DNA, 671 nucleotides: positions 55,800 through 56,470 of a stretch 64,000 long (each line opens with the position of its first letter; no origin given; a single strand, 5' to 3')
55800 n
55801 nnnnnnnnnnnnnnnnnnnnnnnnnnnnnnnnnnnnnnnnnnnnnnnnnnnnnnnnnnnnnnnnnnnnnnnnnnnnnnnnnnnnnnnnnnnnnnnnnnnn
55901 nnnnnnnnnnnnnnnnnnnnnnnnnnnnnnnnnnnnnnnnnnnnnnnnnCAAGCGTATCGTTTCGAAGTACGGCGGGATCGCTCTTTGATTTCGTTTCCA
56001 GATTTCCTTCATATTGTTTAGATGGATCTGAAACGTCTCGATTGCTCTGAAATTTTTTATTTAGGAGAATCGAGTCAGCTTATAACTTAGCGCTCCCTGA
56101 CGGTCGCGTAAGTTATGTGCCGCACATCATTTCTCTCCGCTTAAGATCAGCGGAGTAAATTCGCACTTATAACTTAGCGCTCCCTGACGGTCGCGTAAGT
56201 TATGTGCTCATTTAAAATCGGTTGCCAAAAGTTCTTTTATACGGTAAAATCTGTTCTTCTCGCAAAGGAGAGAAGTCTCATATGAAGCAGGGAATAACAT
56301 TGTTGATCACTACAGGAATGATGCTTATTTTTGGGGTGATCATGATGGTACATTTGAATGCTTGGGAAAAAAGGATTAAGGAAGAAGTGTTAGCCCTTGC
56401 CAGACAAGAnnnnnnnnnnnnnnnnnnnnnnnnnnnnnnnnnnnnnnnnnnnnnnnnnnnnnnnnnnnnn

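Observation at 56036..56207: Family of structured two-hairpin intergenic elements (two tandem copies here, a third at 59434-59515) with a shared linker and covarying stems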

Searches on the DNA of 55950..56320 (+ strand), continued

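Call 65: search_with_rna_model(model_id=R1, sources=[L079, L080, L081, L082, L083, L084, L085, L086, L087, L088, L089, L090, L091, L092, L093, L094, L095, L096, L097, L098, L099, L100, L101, L102, L103, L104, L105, L106, L107, L108, L109, L110, L111, L112, L113, L114, L115, L116, L117, L118, L119, L120, L121, L122, L123, L124, L125, L126, L127, L128, L129, L130, L131, L132, L133, L134, L135, L136, L137, L138, L139, L140, L141, L142, L143, L144, L145, L146, L147, L148, L149, L150, L151, L152, L153, L154, L155, L156, L157, L158, L159, L160, L161, L162, L163, L164, L165, L166, L167, L168, L169, L170, L171, L172, L173, L174, L175, L176, L177, L178], max_evalue=0.0001)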
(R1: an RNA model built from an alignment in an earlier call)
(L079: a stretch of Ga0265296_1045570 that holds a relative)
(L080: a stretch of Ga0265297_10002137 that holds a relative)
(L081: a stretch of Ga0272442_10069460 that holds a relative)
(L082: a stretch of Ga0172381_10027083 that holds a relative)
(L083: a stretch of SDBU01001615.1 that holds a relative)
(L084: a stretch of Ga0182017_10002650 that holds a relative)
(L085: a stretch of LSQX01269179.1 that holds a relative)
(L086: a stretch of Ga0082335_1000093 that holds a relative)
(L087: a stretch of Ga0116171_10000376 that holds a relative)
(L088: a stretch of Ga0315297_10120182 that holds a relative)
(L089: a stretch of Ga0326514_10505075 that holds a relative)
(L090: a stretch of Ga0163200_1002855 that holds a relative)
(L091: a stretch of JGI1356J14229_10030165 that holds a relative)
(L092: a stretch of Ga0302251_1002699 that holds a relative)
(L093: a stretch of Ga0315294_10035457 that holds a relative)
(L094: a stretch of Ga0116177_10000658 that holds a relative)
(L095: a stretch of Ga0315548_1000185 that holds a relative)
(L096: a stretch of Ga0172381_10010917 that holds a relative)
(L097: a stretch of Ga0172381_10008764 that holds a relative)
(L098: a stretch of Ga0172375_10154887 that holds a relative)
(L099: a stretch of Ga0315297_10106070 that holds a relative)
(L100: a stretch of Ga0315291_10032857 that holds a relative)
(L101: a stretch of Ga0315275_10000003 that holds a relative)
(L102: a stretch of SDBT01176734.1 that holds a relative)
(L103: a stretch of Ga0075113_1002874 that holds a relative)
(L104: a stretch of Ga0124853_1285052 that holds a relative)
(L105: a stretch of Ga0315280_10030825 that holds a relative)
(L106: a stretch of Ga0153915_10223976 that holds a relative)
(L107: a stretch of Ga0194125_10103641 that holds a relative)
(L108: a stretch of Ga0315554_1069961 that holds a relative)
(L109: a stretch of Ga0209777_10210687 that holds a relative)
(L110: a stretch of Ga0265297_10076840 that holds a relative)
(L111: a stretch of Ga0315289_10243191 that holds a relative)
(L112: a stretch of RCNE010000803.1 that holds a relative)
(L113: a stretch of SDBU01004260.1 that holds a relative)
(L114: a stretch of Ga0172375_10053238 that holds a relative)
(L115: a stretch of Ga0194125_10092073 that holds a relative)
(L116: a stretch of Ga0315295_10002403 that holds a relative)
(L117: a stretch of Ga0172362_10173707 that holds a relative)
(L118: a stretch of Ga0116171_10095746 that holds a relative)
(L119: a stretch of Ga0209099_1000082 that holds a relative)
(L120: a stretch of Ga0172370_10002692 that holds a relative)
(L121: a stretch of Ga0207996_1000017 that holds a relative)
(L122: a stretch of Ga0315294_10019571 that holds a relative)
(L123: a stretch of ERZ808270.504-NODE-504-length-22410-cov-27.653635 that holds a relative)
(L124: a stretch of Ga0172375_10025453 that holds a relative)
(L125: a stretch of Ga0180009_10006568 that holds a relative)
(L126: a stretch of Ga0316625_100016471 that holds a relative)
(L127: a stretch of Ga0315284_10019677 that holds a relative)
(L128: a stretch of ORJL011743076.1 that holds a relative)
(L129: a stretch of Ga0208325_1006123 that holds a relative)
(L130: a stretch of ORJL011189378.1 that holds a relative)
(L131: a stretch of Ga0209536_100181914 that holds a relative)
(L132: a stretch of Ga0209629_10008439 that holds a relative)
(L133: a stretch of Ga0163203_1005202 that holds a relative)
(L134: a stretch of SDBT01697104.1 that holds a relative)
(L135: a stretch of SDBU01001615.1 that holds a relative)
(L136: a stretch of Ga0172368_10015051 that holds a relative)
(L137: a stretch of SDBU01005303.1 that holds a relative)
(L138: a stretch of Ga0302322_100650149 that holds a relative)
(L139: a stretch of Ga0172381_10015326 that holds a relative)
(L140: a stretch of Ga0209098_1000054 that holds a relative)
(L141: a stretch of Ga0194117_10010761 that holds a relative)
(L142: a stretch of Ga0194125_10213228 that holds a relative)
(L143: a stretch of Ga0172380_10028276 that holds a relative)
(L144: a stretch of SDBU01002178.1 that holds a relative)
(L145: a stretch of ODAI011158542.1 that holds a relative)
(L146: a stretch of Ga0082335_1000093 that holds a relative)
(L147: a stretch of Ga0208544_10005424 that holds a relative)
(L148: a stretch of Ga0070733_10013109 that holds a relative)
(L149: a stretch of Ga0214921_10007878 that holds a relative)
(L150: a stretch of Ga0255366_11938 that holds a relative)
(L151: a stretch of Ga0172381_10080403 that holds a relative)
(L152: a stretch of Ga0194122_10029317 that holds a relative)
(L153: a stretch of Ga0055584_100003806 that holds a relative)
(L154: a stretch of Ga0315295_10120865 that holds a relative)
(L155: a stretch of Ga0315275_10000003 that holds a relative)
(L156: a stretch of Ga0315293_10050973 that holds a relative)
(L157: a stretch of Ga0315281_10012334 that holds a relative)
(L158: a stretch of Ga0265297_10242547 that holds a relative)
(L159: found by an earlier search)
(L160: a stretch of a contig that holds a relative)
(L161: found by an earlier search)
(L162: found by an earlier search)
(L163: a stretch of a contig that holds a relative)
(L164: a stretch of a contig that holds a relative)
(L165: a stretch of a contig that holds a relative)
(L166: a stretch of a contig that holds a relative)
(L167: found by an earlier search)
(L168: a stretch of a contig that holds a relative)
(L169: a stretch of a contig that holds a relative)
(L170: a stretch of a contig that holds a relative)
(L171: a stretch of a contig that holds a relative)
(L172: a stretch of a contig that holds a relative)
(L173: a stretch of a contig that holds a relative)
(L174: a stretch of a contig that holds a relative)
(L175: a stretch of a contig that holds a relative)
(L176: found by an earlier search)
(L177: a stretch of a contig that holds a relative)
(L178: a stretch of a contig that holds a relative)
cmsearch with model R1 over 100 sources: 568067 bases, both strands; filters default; matches with E-value up to 0.0001: 119.
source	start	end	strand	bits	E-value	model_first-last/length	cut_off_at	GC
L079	1365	1428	+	83.7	5.3e-18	1-67/67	no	0.47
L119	5053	5124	-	82.8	9.1e-18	1-67/67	no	0.42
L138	564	627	+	81.9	1.6e-17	1-67/67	no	0.45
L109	189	260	+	81.8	1.7e-17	1-67/67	no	0.46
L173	309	372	+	81.6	1.9e-17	1-67/67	no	0.47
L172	465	529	+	81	2.6e-17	1-67/67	no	0.43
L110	1308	1374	+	80.8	3e-17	1-67/67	no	0.4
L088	1924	1988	+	79.7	5.8e-17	1-67/67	no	0.46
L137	602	665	+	79.5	6.7e-17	1-67/67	no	0.36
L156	876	942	-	79.3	7.6e-17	1-67/67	no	0.46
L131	2298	2363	+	79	8.7e-17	1-67/67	no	0.48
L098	111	175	-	78.7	1.1e-16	1-67/67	no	0.4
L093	984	1048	-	78.6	1.1e-16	1-67/67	no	0.45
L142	1272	1337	-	78.4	1.3e-16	1-67/67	no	0.39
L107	50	116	+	78.3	1.3e-16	1-67/67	no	0.4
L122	6353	6417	-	78.2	1.5e-16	1-67/67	no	0.4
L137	8782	8845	+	78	1.7e-16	1-67/67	no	0.34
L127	1283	1347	-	77.8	1.8e-16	1-67/67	no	0.46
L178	5778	5842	-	77.8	1.8e-16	1-67/67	no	0.43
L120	9399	9463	-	77.5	2.1e-16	1-67/67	no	0.46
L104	2308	2384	+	77.2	2.6e-16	1-67/67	no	0.47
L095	3446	3509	+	77.1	2.8e-16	1-67/67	no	0.34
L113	3446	3514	+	76.7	3.5e-16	1-67/67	no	0.38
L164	10158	10225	+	76.2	4.8e-16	1-67/67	no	0.44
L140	6825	6889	+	76.1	5.1e-16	1-67/67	no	0.48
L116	6889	6959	+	76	5.4e-16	1-67/67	no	0.44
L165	159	225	+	75.9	5.6e-16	1-67/67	no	0.45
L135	6033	6101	+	75.3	8.2e-16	1-67/67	no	0.43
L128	1288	1351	-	74.8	1.1e-15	1-67/67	no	0.36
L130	185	248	+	74.8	1.1e-15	1-67/67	no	0.36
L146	5117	5180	-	74.8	1.1e-15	1-67/67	no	0.36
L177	2313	2377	-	74.6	1.2e-15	1-67/67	no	0.52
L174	2552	2615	+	74.4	1.3e-15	1-67/67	no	0.39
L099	547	623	+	74.2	1.5e-15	1-67/67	no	0.44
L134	551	622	-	73.9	1.8e-15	1-67/67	no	0.51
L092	4806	4876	-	73.7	2e-15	1-67/67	no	0.42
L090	1943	2016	-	73.3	2.7e-15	1-67/67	no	0.5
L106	902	964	-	73.2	2.8e-15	1-67/67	no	0.41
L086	2695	2759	+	73.1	3e-15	1-67/67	no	0.38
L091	2788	2852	+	73.1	3e-15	1-67/67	no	0.38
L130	8308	8372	-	73.1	3e-15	1-67/67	no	0.38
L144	9107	9175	+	71.8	6.2e-15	1-67/67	no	0.35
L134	966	1030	+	71.8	6.4e-15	1-67/67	no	0.35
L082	2869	2933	+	71.5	7.5e-15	1-67/67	no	0.35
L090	2226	2299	-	71.5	7.8e-15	1-67/67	no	0.47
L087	72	134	+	70.9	1.1e-14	1-67/67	no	0.48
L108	735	807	-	69.7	2.3e-14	1-67/67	no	0.4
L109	66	137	+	69.6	2.3e-14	1-67/67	no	0.47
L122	6093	6157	-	69.3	2.9e-14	1-67/67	no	0.51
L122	6225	6289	-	69.2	3.1e-14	1-67/67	no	0.43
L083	8029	8096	+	68.9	3.6e-14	1-67/67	no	0.32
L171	810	873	+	68.8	3.8e-14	1-67/67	no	0.42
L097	278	343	+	67.8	6.9e-14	1-67/67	no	0.39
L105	2973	3041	-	67.4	8.8e-14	1-67/67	no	0.42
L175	1416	1479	-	67.4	8.8e-14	1-67/67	no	0.38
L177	80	159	-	67.1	1e-13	1-67/67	no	0.5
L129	772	836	+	66.8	1.2e-13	1-67/67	no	0.38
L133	1288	1352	-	66.8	1.2e-13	1-67/67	no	0.38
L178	7523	7588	+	66.8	1.2e-13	1-67/67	no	0.38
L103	2182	2246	+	66.5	1.5e-13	1-67/67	no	0.4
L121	1567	1631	-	66.5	1.5e-13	1-67/67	no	0.4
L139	3730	3791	+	66.1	1.9e-13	1-67/67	no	0.4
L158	892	956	+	65.7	2.3e-13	1-67/67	no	0.37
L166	306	371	-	65.7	2.4e-13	1-67/67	no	0.41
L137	3781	3849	+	65.3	3e-13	1-67/67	no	0.39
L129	590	653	-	64.8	4.1e-13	1-67/67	no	0.5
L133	1471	1534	+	64.8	4.1e-13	1-67/67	no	0.5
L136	3983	4052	-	64.2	5.9e-13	1-67/67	no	0.43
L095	3265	3327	-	64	6.6e-13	1-67/67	no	0.32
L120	9221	9284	-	63.8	7.2e-13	1-67/67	no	0.45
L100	1859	1925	+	62.7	1.4e-12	1-67/67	no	0.45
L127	3032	3097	+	62.4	1.6e-12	1-67/67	no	0.39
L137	3145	3213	+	62.3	1.8e-12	1-67/67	no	0.38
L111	1162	1226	+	60.1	6.6e-12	1-67/67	no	0.35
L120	210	273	-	60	7.1e-12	1-67/67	no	0.36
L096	788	850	+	58.6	1.6e-11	1-67/67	no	0.41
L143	4662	4725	+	58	2.2e-11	1-67/67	no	0.36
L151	1058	1121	+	58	2.2e-11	1-67/67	no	0.36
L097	9192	9255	-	57.6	2.9e-11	1-67/67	no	0.5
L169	4503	4572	-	56.8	4.8e-11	1-67/67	no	0.54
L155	1369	1448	+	56.5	5.7e-11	1-67/67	no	0.43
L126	78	156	+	55.9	7.8e-11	1-67/67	no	0.43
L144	3201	3268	+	55.9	8.1e-11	1-67/67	no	0.34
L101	1332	1411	-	55.7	9.1e-11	1-67/67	no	0.44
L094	12113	12191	-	55.4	1.1e-10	1-67/67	no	0.49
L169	4605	4670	-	55.4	1.1e-10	1-67/67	no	0.52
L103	3357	3420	+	55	1.4e-10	1-67/67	no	0.48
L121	393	456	-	55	1.4e-10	1-67/67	no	0.48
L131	2207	2274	+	54.9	1.4e-10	1-67/67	no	0.43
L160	1114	1178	+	53.5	3.4e-10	1-67/67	no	0.38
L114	3722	3787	+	53.1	4.3e-10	1-67/67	no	0.56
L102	1291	1358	+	52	8.1e-10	1-67/67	no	0.41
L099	254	361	+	51.4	1.2e-09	1-67/67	no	0.44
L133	2408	2470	+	51.1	1.4e-09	1-67/67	no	0.37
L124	2182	2254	-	50.8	1.6e-09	1-67/67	no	0.51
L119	5170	5247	-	50.5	2e-09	1-67/67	no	0.44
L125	10527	10591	+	50.3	2.2e-09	1-67/67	no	0.38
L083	8495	8562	+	50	2.6e-09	1-67/67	no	0.29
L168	6484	6562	+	49.4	3.7e-09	1-67/67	no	0.49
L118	904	983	+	48.1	8.3e-09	1-67/67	no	0.57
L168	6840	6905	+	47.8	9.6e-09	1-67/67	no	0.52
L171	661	729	-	47.7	1e-08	1-67/67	no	0.41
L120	8589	8656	-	47.7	1.1e-08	1-67/67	no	0.49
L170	1265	1326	-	46.7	1.8e-08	1-67/67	no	0.44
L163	764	837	+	45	5.2e-08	1-67/67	no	0.59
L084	4592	4671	+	43.1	1.6e-07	1-67/67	no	0.49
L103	3469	3531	-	42.9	1.7e-07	1-67/67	no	0.37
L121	282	344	+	42.9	1.7e-07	1-67/67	no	0.37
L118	792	871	+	42.8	1.8e-07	1-67/67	no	0.52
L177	2416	2471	+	42.6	2.1e-07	1-67/67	no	0.52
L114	3526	3591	+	41.6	3.8e-07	1-67/67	no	0.5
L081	2868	2931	-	41.4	4.3e-07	1-67/67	no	0.3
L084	2558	2620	+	36.5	7.8e-06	1-67/67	no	0.37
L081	2764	2838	-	35.6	1.4e-05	1-67/67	no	0.44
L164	7833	7906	+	35.3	1.6e-05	1-67/67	no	0.36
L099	398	475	+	34.8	2.1e-05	1-67/67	no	0.38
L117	151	228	-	34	3.6e-05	1-67/67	no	0.53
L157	4513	4594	-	33.6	4.5e-05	1-67/67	no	0.45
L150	1498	1552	+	32.3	9.7e-05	1-67/67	no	0.42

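Call 79: search_with_rna_model(model_id=R1, sources=[L191, L192, L179, L180, L181, L182, L183, L184, L185, L186, L187, L188, L189, L190], max_evalue=0.001)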
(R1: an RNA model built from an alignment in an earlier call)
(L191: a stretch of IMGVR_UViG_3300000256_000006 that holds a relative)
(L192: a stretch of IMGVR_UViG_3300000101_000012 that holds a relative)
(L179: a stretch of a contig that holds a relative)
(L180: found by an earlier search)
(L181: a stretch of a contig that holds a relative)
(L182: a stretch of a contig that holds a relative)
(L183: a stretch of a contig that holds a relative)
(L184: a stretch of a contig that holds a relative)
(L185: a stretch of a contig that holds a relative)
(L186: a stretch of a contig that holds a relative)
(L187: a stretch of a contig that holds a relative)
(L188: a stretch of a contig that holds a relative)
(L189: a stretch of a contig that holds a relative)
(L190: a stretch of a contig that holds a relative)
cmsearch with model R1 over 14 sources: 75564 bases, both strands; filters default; matches with E-value up to 0.001: 12.
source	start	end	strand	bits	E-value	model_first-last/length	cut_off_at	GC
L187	5822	5884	+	78.8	1.3e-17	1-67/67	no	0.33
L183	1303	1370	-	77.2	3.5e-17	1-67/67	no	0.44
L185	1294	1362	-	74.4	1.9e-16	1-67/67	no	0.36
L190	3595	3658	+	72.9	4.5e-16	1-67/67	no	0.45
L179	3412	3475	-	67.4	1.2e-14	1-67/67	no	0.38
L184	3452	3516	+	64.8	5.6e-14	1-67/67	no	0.46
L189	1866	1930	+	64.1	8.3e-14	1-67/67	no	0.35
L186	604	668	-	60.5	6.9e-13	1-67/67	no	0.46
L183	1723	1792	+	55.6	1.3e-11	1-67/67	no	0.57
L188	2320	2388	-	50.4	2.9e-10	1-67/67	no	0.33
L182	1083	1143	-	26.6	0.00038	1-67/67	no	0.33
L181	1264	1317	-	26.3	0.00044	1-67/67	no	0.33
